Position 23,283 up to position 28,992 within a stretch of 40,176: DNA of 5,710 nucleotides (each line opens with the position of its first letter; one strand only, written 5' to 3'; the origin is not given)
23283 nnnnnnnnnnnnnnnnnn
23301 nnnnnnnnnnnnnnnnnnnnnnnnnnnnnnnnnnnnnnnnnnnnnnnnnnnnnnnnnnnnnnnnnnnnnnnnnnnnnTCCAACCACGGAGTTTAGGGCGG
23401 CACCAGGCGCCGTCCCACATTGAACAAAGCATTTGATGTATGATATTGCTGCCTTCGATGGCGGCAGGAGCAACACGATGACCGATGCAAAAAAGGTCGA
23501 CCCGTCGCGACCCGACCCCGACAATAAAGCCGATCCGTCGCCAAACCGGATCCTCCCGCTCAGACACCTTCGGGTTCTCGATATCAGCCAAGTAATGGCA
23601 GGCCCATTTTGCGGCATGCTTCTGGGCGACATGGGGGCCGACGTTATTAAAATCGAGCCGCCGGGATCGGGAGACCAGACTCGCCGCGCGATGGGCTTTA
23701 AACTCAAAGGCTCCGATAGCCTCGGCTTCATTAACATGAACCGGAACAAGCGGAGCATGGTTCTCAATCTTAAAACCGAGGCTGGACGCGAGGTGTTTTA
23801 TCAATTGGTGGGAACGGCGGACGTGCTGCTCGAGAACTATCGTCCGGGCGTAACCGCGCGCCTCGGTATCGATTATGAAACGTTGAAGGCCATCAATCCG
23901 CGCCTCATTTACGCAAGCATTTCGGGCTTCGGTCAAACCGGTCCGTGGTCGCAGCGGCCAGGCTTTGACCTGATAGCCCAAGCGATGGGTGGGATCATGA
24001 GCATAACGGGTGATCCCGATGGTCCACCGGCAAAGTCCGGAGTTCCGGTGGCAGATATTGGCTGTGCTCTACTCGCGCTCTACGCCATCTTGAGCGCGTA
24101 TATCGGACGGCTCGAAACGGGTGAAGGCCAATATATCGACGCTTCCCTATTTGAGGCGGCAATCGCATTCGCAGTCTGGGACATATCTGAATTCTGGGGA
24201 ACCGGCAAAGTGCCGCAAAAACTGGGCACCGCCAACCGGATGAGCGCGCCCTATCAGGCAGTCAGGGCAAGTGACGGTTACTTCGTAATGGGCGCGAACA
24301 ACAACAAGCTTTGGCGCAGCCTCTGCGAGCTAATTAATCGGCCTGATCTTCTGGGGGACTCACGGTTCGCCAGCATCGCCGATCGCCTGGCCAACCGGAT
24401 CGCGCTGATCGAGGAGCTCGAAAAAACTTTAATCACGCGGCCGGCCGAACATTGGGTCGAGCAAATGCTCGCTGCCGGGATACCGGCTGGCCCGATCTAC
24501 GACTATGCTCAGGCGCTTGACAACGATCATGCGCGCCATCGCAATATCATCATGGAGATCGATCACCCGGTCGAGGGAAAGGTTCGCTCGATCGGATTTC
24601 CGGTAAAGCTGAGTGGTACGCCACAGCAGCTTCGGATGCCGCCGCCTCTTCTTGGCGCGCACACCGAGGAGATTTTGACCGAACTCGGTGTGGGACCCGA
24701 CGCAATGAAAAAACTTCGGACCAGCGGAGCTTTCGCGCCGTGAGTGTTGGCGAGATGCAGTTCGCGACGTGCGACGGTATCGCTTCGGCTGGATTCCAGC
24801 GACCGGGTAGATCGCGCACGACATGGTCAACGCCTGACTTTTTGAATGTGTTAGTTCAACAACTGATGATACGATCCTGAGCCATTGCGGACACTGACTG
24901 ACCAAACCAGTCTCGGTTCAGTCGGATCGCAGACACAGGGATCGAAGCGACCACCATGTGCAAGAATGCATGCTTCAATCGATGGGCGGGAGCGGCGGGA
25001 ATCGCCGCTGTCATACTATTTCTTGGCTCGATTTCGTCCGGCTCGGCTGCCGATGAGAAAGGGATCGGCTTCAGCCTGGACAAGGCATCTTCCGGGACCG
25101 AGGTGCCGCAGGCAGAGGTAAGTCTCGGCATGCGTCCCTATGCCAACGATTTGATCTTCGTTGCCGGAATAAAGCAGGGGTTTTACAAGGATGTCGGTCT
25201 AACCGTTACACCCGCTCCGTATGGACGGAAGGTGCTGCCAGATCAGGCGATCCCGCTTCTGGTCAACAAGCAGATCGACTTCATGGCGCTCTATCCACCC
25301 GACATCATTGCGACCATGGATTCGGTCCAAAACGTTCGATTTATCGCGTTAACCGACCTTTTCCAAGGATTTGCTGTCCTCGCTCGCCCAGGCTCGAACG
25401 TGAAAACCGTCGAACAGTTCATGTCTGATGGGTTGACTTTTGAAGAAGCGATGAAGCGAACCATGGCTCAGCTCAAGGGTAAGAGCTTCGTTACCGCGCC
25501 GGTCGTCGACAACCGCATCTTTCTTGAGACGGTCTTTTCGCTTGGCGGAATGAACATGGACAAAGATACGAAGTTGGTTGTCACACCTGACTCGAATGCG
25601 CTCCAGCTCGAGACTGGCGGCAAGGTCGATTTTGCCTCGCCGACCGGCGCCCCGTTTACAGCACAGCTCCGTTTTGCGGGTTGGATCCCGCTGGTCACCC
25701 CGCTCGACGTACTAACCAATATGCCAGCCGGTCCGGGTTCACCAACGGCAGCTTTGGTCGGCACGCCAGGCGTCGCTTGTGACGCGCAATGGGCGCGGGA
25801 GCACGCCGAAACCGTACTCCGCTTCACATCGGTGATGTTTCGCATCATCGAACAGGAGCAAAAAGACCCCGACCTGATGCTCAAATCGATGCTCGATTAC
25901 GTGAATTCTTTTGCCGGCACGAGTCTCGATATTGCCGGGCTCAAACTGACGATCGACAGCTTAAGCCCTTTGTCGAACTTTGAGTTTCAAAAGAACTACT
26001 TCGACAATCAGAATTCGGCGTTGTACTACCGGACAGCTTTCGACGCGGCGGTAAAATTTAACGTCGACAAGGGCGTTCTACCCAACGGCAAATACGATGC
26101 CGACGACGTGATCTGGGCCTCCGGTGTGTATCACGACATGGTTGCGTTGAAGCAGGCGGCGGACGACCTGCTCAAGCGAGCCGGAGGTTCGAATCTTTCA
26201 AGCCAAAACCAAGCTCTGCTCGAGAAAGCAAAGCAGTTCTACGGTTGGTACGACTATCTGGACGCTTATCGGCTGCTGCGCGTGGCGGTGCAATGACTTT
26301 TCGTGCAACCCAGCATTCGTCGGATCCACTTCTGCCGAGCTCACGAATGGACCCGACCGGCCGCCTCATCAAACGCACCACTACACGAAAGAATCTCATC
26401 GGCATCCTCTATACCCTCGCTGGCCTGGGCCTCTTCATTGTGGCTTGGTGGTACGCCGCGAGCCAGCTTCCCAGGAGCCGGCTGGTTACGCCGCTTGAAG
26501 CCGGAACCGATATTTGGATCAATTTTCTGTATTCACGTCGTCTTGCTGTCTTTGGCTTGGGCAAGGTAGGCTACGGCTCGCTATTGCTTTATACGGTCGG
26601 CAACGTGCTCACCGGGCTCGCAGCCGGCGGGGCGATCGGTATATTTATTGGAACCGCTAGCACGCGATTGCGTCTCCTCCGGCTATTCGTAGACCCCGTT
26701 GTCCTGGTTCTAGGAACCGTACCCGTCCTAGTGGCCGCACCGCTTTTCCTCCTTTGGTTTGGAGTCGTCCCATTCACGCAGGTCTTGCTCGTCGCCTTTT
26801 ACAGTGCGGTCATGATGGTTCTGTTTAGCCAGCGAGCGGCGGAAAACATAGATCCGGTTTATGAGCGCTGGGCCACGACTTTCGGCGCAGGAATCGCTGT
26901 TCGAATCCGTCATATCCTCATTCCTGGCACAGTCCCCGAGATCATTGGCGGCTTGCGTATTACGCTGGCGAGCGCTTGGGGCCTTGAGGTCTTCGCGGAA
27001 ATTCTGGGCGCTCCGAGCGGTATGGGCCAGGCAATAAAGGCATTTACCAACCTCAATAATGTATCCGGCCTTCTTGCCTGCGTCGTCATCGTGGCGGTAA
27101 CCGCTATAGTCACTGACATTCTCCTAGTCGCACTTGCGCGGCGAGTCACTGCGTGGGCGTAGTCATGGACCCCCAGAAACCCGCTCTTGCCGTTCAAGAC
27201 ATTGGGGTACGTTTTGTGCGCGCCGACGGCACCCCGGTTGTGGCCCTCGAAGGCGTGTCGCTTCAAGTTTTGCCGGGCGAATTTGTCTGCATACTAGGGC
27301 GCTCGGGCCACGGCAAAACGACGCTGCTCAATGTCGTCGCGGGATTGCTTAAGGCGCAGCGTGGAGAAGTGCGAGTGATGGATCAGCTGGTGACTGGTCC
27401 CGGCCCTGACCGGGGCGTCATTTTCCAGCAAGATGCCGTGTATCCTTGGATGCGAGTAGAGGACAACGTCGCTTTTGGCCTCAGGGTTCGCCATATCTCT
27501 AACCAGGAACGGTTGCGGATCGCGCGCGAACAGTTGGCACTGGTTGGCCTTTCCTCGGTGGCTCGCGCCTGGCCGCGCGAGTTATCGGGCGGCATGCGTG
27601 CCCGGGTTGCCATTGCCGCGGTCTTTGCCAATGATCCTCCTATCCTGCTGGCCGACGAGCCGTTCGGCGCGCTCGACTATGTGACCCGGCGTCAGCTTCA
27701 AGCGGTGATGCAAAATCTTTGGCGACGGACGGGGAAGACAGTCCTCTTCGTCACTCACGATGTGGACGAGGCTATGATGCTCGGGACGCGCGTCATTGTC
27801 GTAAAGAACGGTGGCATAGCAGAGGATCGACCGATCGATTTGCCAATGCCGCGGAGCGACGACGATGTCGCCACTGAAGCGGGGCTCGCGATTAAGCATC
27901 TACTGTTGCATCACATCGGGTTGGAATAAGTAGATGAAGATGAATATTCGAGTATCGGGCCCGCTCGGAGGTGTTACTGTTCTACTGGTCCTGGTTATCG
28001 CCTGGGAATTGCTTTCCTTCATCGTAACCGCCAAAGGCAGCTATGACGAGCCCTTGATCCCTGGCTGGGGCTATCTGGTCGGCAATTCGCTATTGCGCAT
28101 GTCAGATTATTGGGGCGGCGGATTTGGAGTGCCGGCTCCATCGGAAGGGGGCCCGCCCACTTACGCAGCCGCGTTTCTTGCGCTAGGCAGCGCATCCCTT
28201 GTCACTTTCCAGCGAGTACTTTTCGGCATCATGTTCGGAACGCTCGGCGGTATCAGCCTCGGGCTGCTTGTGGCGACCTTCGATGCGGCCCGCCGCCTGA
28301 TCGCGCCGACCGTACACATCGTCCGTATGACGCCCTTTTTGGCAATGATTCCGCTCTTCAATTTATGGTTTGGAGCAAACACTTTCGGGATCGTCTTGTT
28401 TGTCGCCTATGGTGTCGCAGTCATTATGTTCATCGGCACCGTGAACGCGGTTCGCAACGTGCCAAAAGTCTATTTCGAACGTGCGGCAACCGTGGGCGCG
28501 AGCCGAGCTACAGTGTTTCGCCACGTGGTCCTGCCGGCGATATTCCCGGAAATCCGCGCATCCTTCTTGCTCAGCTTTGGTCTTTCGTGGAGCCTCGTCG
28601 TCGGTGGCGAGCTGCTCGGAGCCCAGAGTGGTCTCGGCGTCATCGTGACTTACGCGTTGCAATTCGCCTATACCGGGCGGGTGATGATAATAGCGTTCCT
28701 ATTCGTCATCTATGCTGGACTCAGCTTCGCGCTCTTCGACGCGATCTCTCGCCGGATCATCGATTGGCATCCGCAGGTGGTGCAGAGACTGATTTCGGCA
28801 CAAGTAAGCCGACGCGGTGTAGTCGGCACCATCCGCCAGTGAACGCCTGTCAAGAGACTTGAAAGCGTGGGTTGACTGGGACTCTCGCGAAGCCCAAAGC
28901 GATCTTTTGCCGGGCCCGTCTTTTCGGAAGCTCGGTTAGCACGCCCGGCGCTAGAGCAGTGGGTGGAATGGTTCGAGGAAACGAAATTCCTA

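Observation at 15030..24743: Candidate undescribed N-heterocycle catabolic operon: BMP ABC importer + two AtzD/barbiturase-family enzymes + AS amidase + CoA-transferase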

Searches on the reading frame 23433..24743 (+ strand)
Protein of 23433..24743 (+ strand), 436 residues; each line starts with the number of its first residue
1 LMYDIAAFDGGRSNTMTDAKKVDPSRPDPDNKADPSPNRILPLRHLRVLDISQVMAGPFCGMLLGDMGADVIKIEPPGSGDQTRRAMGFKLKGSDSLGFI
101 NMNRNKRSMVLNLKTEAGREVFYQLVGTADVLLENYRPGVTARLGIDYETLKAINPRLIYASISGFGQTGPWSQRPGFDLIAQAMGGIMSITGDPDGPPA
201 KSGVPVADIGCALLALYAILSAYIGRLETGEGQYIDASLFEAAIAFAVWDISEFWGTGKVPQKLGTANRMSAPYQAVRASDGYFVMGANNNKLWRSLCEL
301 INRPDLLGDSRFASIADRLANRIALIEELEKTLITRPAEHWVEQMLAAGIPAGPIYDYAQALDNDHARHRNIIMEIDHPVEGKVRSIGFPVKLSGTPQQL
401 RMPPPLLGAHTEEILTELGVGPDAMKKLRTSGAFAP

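Call 4: search_protein_families(library=pfam, proteins=[window:23433-24743:+])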
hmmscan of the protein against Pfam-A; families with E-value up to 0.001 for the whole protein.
window:23433-24743:+ (436 aa): 1 family
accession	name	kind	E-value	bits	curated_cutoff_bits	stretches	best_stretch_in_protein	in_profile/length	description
PF02515.22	CoA_transf_3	-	1.8e-133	445.6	23.3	1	43-411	1-366/366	CoA-transferase family III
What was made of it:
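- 23478..24743 (+): Family III CoA-transferase, dicarboxylate type. Pfam CoA_transf_3, 446 bits (call 4).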

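Call 5: search_protein_families(library=ncbifam, proteins=[window:23433-24743:+])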
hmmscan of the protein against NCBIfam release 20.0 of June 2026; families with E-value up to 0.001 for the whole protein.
window:23433-24743:+ (436 aa): 7 families
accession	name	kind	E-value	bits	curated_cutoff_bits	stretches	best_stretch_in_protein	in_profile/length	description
NF041294.1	Scnl_mescCoAtase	equivalog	9.8e-96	321.2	700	1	43-415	4-380/381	succinyl-CoA:mesaconate CoA-transferase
NF052585.1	SucGlutTfsCaiB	equivalog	4.4e-93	312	750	1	40-418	5-388/394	succinate--glutarate CoA-transferase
NF008511.0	PRK11430.1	equivalog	1.5e-89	300.8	522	1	42-417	9-378/381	CoA:oxalate CoA-transferase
NF003809.0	PRK05398.1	subfamily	5.5e-83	278.8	442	2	42-245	4-206/416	formyl-CoA transferase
TIGR03253.1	oxalate_frc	equivalog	7.6e-83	278.5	504.2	2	42-244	3-204/416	formyl-CoA transferase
NF002914.1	PRK03525.1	equivalog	1.4e-38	132.9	413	1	42-433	9-396/400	L-carnitine CoA-transferase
TIGR04253.1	mesacon_CoA_iso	equivalog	5.9e-20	71.6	725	1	43-246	3-201/403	2-methylfumaryl-CoA isomerase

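Call 33: search_solved_structures(query=window:23478-24743:+, max_evalue=1e-40)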
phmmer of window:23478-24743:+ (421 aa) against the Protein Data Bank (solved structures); distinct sequences matched with E-value up to 1e-40: 22.
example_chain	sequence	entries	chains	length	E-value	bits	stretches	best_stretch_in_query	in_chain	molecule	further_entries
9br6_A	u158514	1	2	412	2.2e-87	296.9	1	21-403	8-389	Succinate--hydroxymethylglutarate CoA-transferase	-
9br7_A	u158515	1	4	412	4.7e-87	295.8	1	21-403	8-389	Succinate--hydroxymethylglutarate CoA-transferase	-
10uh_A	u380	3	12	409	3e-85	289.9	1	24-409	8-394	Formyl-coenzyme a transferase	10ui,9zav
4ed9_A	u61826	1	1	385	1.5e-78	267.8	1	24-404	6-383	CAIB/BAIF family protein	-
4hl6_A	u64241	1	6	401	3.7e-78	266.5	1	27-402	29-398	Uncharacterized protein YfdE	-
1pqy_A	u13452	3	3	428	6.8e-60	206.4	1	26-229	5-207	Hypothetical protein yfdW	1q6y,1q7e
1pt5_A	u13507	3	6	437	8.2e-60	206.1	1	26-229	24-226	Hypothetical protein yfdW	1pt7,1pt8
5yit_A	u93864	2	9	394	3.5e-55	190.8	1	20-398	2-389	CoA transferase III | Uncharacterized protein Rv3272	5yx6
5yiy_A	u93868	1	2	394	1.6e-54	188.6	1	20-398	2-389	CoA transferase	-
2vjq_A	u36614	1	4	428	2.3e-54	188.1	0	27-229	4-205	FORMYL-COENZYME A TRANSFERASE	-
2vjp_A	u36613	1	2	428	2.9e-54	187.8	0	27-229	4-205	FORMYL-COENZYME A TRANSFERASE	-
1p5h_A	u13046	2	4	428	3e-54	187.7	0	27-229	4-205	Formyl-coenzyme A transferase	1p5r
2vjn_A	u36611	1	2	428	4.1e-54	187.3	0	27-229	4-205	FORMYL-COENZYME A TRANSFERASE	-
2vjk_A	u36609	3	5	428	4.1e-54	187.3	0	27-229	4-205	FORMYL-COENZYME A TRANSFERASE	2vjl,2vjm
1t4c_A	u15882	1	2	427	4.6e-54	187.1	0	27-229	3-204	Formyl-CoA:oxalate CoA-transferase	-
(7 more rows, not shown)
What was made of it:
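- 23478..24743 (+): Best solved relatives are SUGCT 9br6 (297 bits) and YfdE (call 33).
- On Family III CoA-transferase: Nearest structures are SUGCT and YfdE (call 33).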

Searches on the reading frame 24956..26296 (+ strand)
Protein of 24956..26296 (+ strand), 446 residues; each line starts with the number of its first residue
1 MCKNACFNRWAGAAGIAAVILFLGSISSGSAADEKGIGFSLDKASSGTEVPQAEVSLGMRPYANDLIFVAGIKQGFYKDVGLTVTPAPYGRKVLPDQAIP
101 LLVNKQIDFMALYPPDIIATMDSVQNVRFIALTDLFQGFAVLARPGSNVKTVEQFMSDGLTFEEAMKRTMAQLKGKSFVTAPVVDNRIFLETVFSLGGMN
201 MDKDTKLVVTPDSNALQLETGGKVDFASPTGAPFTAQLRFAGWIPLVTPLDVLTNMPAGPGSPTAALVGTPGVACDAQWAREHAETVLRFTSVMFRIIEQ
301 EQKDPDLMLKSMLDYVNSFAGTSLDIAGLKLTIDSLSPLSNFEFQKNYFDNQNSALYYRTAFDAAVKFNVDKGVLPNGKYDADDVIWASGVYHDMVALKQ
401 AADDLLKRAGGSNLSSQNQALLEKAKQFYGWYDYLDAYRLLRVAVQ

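Call 4: search_protein_families(library=pfam, proteins=[window:24956-26296:+])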
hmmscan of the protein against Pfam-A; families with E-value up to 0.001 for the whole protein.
window:24956-26296:+ (446 aa): 1 family
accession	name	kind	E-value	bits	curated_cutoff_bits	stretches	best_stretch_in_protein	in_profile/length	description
PF13379.11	NMT1_2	-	1.1e-09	38.9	24.7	1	51-293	4-230/252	NMT1-like family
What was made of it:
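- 24956..26296 (+): NMT1-like substrate-binding protein of ABC importer 2 (NitT/TauT type). Pfam NMT1_2, 39 bits (call 4).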

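Call 5: search_protein_families(library=ncbifam, proteins=[window:24956-26296:+])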
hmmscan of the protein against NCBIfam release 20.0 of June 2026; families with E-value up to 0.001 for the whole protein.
window:24956-26296:+ (446 aa): 0 families

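Call 34: search_solved_structures(query=window:24956-26296:+, max_evalue=0.01)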
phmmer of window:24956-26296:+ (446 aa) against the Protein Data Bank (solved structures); distinct sequences matched with E-value up to 0.01: 0.
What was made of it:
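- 24956..26296 (+): It has no solved relative (call 34).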

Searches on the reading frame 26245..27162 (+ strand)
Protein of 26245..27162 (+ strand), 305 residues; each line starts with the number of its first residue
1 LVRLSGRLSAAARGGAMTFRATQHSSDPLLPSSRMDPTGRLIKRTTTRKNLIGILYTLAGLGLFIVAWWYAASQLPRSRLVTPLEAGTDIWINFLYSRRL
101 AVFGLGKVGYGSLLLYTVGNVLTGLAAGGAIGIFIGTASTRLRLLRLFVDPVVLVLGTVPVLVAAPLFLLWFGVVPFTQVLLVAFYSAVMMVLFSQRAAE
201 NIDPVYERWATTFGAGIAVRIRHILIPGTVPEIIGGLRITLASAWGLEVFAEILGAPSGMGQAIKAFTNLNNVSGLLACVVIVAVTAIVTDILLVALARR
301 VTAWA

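Call 4: search_protein_families(library=pfam, proteins=[window:26245-27162:+])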
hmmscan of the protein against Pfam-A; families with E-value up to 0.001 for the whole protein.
window:26245-27162:+ (305 aa): 1 family
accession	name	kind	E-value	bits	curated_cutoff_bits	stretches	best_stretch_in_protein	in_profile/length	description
PF00528.27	BPD_transp_1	-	2.4e-21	76.8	26.4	1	130-302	3-183/184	Binding-protein-dependent transport system inner membrane component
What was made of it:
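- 26245..27162 (+): Permease of importer 2. The true start is probably later than the ORF start, which overlaps the preceding gene by 52 nt. Pfam BPD_transp_1, 77 bits (call 4).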

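Call 5: search_protein_families(library=ncbifam, proteins=[window:26245-27162:+])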
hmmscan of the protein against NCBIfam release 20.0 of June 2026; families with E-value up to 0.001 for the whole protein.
window:26245-27162:+ (305 aa): 6 families
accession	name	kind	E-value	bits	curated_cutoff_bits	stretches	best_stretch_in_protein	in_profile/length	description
NF040733.1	ABC_perm_U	equivalog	1.8e-20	73.5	295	1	53-304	7-248/251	ABC transporter permease subunit SaoP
NF007545.0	PRK10160.1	equivalog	1.2e-19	70.8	342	1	56-304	26-270/275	taurine ABC transporter permease TauC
NF008470.0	PRK11365.1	equivalog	3e-14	53.1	347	1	121-298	69-246/263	aliphatic sulfonate ABC transporter permease SsuC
TIGR01183.1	ntrB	equivalog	8.4e-11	41.9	209.05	1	114-294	19-199/202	nitrate ABC transporter permease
TIGR03416.1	ABC_choXWV_perm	equivalog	2e-07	30.8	363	1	108-292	82-265/267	choline ABC transporter permease subunit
NF007044.0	PRK09497.1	equivalog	0.00015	21.4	348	1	186-294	160-269/285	spermidine/putrescine ABC transporter permease PotB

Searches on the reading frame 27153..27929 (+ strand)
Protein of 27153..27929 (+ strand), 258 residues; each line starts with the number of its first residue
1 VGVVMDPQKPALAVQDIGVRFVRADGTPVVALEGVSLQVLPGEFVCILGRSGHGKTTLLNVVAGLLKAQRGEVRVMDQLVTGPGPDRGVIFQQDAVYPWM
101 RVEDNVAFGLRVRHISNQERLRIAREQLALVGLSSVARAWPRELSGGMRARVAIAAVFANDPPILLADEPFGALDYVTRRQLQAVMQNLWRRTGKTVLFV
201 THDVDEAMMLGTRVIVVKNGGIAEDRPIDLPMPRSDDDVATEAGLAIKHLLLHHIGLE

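Call 75: search_protein_families(library=pfam, proteins=[window:27153-27929:+], max_evalue=0.001)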
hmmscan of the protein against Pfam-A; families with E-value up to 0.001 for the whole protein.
window:27153-27929:+ (258 aa): 2 families
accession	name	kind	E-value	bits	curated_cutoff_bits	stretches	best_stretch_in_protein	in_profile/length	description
PF00005.33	ABC_tran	-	1.7e-27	97.1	25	1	32-171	1-136/137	ABC transporter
PF03193.22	RsgA_GTPase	-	0.0005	20.4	30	1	38-75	102-139/174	RsgA GTPase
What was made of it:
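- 27153..27929 (+): ABC ATPase of importer 2. Pfam ABC_tran, 97 bits (call 75).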

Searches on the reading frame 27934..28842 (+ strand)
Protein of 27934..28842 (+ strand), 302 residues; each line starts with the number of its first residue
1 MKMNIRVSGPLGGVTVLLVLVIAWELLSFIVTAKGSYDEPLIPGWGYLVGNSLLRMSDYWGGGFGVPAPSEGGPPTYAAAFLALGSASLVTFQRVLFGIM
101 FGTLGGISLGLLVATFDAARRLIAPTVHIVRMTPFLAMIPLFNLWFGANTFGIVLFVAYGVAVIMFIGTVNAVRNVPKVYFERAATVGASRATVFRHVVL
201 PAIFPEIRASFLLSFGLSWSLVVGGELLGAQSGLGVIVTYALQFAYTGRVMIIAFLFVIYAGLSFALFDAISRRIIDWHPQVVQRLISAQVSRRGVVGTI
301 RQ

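Call 75: search_protein_families(library=pfam, proteins=[window:27934-28842:+], max_evalue=0.001)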
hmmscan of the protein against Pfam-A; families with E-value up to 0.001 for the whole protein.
window:27934-28842:+ (302 aa): 1 family
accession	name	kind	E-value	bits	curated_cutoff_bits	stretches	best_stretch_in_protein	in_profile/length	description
PF00528.27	BPD_transp_1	-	2.7e-19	70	26.4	1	106-275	1-182/184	Binding-protein-dependent transport system inner membrane component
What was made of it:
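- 27934..28842 (+): Second permease of importer 2. Pfam BPD_transp_1, 70 bits (call 75).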
